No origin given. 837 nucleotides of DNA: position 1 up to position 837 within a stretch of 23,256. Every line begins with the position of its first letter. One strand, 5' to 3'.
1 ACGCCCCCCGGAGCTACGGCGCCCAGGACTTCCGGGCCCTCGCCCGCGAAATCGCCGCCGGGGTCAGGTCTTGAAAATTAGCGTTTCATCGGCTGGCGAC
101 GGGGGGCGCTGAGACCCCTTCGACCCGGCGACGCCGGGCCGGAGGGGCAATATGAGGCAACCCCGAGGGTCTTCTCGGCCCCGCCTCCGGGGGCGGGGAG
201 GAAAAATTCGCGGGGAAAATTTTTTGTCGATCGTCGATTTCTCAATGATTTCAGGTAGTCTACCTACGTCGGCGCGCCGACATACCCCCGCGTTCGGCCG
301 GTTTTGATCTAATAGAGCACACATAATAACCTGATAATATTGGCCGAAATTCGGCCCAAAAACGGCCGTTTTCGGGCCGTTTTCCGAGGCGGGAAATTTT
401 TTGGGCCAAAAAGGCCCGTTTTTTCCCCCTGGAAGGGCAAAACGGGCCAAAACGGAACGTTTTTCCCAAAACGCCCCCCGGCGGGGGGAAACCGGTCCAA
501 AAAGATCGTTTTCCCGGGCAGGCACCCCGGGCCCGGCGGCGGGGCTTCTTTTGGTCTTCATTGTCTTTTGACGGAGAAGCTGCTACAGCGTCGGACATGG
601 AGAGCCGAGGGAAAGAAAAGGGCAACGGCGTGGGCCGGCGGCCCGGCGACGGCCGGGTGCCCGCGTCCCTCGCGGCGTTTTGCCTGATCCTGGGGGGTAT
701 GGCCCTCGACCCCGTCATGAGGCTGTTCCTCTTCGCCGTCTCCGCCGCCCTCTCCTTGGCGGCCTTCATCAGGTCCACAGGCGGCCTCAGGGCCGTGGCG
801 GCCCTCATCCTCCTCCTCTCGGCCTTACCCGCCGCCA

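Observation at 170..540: Array of GC-core palindromes separated by helically phased A/T tracts (predicted intrinsically curved DNA)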

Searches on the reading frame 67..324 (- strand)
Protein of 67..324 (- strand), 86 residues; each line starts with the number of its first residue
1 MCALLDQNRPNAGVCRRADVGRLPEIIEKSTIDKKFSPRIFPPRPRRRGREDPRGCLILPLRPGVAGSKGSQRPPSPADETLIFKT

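Call 55: find_homologous_proteins(query=window:67-324:-, max_evalue=0.001)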
Query seq(86 aa): 8 candidates shared short words with the query, none scored E <= 0.001.

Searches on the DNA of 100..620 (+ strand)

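Call 19: search_dna_similar(query=window:150-600:+, collection=plasmids, mode=distant, max_evalue=0.01)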
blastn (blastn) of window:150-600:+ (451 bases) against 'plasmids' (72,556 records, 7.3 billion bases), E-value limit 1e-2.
No match.

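Call 20: search_dna_similar(query=window:150-600:+, collection=phages, mode=distant, max_evalue=0.01)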
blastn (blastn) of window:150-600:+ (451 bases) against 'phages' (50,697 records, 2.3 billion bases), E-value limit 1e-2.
No match.
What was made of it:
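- Tried and rejected: blastn of 150-600 against plasmids and phages: none (calls 19, 20).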

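Call 30: search_rna_families(source=window, start=100, end=620, threshold=evalue, max_evalue=10, show_alignments=2)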
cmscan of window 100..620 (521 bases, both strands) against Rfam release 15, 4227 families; matches with E-value up to 10: 12.
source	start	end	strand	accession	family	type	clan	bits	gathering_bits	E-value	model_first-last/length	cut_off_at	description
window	406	489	-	RF02837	anti-hemB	Gene; sRNA;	-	24.2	49.5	0.0018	1-81/81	no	Burkholderia RNA 7 (anti-hemB)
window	333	424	+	RF01770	rimP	Cis-reg; leader;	-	18.2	47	2.2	1-102/102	no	Gammaprotebacteria rimP leader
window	413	543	-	RF02498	Atu_C3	Gene; sRNA;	-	16.4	100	0.36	1-156/156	no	Rhizobiales sRNA Atu_C3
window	351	425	+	RF02423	Bp1_781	Gene; sRNA;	-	16.3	80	0.053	1-230/230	no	Burkholderia sRNA Bp1_Cand871_SIPHT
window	410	500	-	RF03949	mir-8830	Gene; miRNA;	-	16.1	76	7.1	1-95/95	no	mir-8830 microRNA precursor family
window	126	192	+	RF00772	mir-328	Gene; miRNA;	-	15.9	70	7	1-75/75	no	mir-328 microRNA precursor family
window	347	512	-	RF02354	BjrC80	Gene; sRNA;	-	15.8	80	1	1-162/162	no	Bradyrhizobiaceae sRNA BjrC80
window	385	478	-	RF03184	mir-1250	Gene; miRNA;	-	15.8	80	3.7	1-104/104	no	mir-1250 microRNA precursor family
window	419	489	-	RF02801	PyrR201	Gene; snRNA; snoRNA; HACA-box;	-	15.4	49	8.1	1-68/68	no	Pyrobaculum sRNA 201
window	406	496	-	RF02868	ncS037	Gene; sRNA;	-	15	112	5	1-152/152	no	Burkholderia sRNA 37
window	480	547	+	RF00382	DnaX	Cis-reg; frameshift_element;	-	12.5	35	4.2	1-65/65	no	DnaX ribosomal frameshifting element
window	424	529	+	RF02076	STnc100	Gene; sRNA;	-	11.1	47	6.6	40-140/206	no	Gammaproteobacterial sRNA STnc100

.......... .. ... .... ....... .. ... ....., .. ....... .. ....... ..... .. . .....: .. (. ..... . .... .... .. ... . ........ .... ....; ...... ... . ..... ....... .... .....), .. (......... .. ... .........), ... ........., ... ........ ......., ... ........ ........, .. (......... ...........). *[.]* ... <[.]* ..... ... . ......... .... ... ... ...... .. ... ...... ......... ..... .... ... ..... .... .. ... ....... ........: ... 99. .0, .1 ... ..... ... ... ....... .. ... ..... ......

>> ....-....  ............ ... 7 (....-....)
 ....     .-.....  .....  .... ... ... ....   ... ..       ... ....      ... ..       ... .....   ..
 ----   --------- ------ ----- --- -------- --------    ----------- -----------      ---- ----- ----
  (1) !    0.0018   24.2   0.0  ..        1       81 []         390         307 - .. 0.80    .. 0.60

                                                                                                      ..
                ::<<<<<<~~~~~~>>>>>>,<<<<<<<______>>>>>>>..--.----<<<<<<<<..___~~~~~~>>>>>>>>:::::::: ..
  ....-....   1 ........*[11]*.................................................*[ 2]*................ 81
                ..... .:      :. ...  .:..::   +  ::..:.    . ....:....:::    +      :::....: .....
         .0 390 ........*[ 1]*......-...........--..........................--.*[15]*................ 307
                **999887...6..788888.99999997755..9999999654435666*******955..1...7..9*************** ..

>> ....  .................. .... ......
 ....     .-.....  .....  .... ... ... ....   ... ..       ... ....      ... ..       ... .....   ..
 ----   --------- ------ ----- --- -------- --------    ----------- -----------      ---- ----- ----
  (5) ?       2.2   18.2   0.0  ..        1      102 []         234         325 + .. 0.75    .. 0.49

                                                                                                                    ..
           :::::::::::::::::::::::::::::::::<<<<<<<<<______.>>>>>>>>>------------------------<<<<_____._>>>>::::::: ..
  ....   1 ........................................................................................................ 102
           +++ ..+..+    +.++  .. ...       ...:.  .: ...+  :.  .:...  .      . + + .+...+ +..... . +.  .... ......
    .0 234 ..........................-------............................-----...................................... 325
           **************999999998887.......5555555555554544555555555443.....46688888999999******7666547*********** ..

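Call 86: build_rna_model(alignment_id=A3, structure=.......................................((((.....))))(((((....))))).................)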
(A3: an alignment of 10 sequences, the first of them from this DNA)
Model R1 built from alignment A3 (10 sequences, 83 columns); structure: as given.
model positions 82; base pairs 9; branch points 1; effective number of sequences 2.24; information 0.692 bits per position. Calibrated on 0.2 Mb of random sequence (short: E-values are rough).
structure used (alignment columns):
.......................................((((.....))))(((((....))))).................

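Call 87: search_with_rna_model(model_id=R1, sources=[window, L001, L002, L007, L008, L009, L011, L012, L013, L014, L018, L019, L020, L023, L025, L028, L029, L030, L031, L032, L033, L034, L006, L010, L016, L024], max_evalue=1)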
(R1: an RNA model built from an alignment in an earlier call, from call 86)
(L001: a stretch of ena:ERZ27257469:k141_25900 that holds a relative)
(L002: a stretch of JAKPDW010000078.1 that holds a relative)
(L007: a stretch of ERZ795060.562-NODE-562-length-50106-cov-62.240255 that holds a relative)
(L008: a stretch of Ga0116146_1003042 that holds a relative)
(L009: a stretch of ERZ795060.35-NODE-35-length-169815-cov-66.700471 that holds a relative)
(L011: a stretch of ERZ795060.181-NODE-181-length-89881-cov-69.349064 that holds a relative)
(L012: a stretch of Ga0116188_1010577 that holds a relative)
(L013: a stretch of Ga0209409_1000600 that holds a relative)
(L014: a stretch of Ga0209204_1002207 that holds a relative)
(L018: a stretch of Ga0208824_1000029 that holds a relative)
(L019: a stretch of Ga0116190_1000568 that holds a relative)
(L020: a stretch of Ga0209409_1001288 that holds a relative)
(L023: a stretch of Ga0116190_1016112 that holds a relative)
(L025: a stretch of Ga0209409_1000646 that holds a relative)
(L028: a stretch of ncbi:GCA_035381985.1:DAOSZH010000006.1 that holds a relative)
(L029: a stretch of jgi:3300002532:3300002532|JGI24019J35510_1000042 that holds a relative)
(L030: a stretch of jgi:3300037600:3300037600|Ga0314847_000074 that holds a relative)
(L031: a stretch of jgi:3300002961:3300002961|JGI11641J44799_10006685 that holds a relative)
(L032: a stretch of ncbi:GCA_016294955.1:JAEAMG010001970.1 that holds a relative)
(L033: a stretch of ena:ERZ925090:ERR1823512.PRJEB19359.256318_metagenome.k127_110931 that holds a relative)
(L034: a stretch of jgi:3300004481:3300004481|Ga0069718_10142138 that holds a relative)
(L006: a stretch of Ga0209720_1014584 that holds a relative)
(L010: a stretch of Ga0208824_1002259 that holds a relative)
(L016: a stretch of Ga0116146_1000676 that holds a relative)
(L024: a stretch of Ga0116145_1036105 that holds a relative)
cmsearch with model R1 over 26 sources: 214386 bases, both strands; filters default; matches with E-value up to 1: 34.
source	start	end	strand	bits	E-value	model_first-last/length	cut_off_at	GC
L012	5601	5682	+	105.5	2.3e-24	1-82/82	no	0.55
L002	404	485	-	105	3e-24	1-82/82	no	0.51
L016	13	94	+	105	3e-24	1-82/82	no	0.51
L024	2369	2450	-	105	3e-24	1-82/82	no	0.51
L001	2245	2326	+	104.9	3.1e-24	1-82/82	no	0.52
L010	4459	4540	+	104.9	3.1e-24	1-82/82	no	0.52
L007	4959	5040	+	104.8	3.4e-24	1-82/82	no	0.52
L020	11424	11505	+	104.8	3.4e-24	1-82/82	no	0.52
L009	2184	2265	+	104.8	3.4e-24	1-82/82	no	0.55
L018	4893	4974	+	104.8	3.4e-24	1-82/82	no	0.55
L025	54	135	+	104.8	3.4e-24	1-82/82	no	0.55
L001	63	144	+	104.1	5e-24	1-82/82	no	0.51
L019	612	693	-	103.7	6.5e-24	1-82/82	no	0.51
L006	2815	2896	+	102.9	1e-23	1-82/82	no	0.54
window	216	297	+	102.9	1e-23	1-82/82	no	0.5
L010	2277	2358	+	102.9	1e-23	1-82/82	no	0.5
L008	13978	14059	-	102.1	1.7e-23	1-82/82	no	0.55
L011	10765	10846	+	101.5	2.4e-23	1-82/82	no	0.5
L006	294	375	+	101.4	2.5e-23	1-82/82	no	0.55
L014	397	478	-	98.4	1.4e-22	1-82/82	no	0.49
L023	3538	3619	+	98.4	1.4e-22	1-82/82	no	0.49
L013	7164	7245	+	97.1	3.2e-22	1-82/82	no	0.51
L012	5249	5330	-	96.6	4.2e-22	1-82/82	no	0.43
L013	5297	5378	+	96.5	4.5e-22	1-82/82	no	0.41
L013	8999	9080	+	94.8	1.3e-21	1-82/82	no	0.5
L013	10834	10915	+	94.8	1.3e-21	1-82/82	no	0.5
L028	1850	1930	-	78.4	2e-17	1-82/82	no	0.47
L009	2734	2813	-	73.6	3.4e-16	1-82/82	no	0.46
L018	5443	5522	-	73.6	3.4e-16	1-82/82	no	0.46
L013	4935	5015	-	45.9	4.2e-09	1-82/82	no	0.48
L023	3290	3342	-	34.1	4.5e-06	30-82/82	no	0.47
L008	1119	1150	-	22.7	0.0037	1-82/82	no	0.44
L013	8753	8805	-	22.5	0.0043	30-82/82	no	0.43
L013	10588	10640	-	22.5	0.0043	30-82/82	no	0.43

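Call 88: search_with_rna_model(model_id=R1, sources=[L013, L023, L028, L018], max_evalue=0.01, show_alignments=10, filters=default)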
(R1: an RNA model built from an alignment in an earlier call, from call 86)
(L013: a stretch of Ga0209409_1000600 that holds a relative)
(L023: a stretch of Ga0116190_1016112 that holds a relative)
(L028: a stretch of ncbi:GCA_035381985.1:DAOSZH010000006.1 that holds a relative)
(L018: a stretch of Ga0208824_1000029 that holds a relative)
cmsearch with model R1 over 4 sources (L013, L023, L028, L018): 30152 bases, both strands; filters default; matches with E-value up to 0.01: 12.
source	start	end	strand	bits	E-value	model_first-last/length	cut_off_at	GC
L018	4893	4974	+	104.8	4.8e-25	1-82/82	no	0.55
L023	3538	3619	+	98.4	2e-23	1-82/82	no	0.49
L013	7164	7245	+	97.1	4.5e-23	1-82/82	no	0.51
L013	5297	5378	+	96.5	6.3e-23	1-82/82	no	0.41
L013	8999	9080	+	94.8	1.8e-22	1-82/82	no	0.5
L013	10834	10915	+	94.8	1.8e-22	1-82/82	no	0.5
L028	1850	1930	-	78.4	2.8e-18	1-82/82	no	0.47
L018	5443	5522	-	73.6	4.7e-17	1-82/82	no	0.46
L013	4935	5015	-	45.9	5.9e-10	1-82/82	no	0.48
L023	3290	3342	-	34.1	6.3e-07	30-82/82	no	0.47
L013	8753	8805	-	22.5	0.0006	30-82/82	no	0.43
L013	10588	10640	-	22.5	0.0006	30-82/82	no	0.43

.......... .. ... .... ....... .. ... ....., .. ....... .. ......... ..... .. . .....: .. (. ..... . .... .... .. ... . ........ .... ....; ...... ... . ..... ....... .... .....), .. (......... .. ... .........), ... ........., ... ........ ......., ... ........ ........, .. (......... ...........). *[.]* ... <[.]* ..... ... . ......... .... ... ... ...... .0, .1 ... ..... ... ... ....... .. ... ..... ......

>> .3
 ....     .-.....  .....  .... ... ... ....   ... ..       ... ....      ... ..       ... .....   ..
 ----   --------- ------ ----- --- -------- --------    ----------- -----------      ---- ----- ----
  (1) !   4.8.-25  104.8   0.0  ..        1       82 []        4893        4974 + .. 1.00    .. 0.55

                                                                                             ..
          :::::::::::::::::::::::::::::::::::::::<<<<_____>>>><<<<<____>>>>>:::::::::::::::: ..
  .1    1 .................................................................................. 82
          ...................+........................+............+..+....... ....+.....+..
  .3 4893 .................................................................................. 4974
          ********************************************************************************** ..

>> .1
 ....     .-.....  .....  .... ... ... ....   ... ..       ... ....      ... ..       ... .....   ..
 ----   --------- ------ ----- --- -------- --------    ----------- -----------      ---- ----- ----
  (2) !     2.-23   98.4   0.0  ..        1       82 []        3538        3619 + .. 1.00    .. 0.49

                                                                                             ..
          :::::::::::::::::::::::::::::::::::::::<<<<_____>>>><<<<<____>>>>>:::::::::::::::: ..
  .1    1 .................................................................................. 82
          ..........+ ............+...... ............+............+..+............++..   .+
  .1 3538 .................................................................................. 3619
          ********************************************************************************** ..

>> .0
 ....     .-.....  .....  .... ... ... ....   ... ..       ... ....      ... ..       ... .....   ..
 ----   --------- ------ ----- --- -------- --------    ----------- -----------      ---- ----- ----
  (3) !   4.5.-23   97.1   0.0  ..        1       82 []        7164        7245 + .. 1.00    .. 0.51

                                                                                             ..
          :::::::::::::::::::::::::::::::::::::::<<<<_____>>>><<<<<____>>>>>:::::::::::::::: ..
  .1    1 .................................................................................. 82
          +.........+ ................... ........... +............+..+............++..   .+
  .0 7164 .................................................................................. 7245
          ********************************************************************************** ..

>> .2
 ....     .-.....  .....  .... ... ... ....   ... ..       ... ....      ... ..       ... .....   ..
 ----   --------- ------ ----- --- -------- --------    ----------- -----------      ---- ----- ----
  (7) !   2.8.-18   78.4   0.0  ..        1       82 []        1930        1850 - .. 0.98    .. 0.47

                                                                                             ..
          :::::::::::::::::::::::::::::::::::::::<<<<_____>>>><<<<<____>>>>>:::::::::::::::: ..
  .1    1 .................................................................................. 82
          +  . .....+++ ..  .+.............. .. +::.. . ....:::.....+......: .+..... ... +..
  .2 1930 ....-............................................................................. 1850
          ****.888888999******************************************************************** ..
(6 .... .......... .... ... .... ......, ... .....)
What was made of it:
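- G-type copies have U.G wobbles that would be C.A mismatches on the other strand (call 88).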

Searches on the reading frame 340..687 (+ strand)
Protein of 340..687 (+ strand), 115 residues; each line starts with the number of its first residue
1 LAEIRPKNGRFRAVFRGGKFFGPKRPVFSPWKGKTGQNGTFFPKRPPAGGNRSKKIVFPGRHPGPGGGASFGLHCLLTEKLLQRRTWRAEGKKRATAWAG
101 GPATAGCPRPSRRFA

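Call 75: find_homologous_proteins(query=window:340-687:+, max_evalue=0.001)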
Query window:340-687:+: 18 candidates shared short words with the query, none scored E <= 0.001.
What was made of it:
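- Neither ORF through the block has any called homologue (calls 55, 75).
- Tried and rejected: The minus-strand ORF with a conserved ATG, and the 115-aa + strand ORF, have no called homologues (calls 55, 75).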
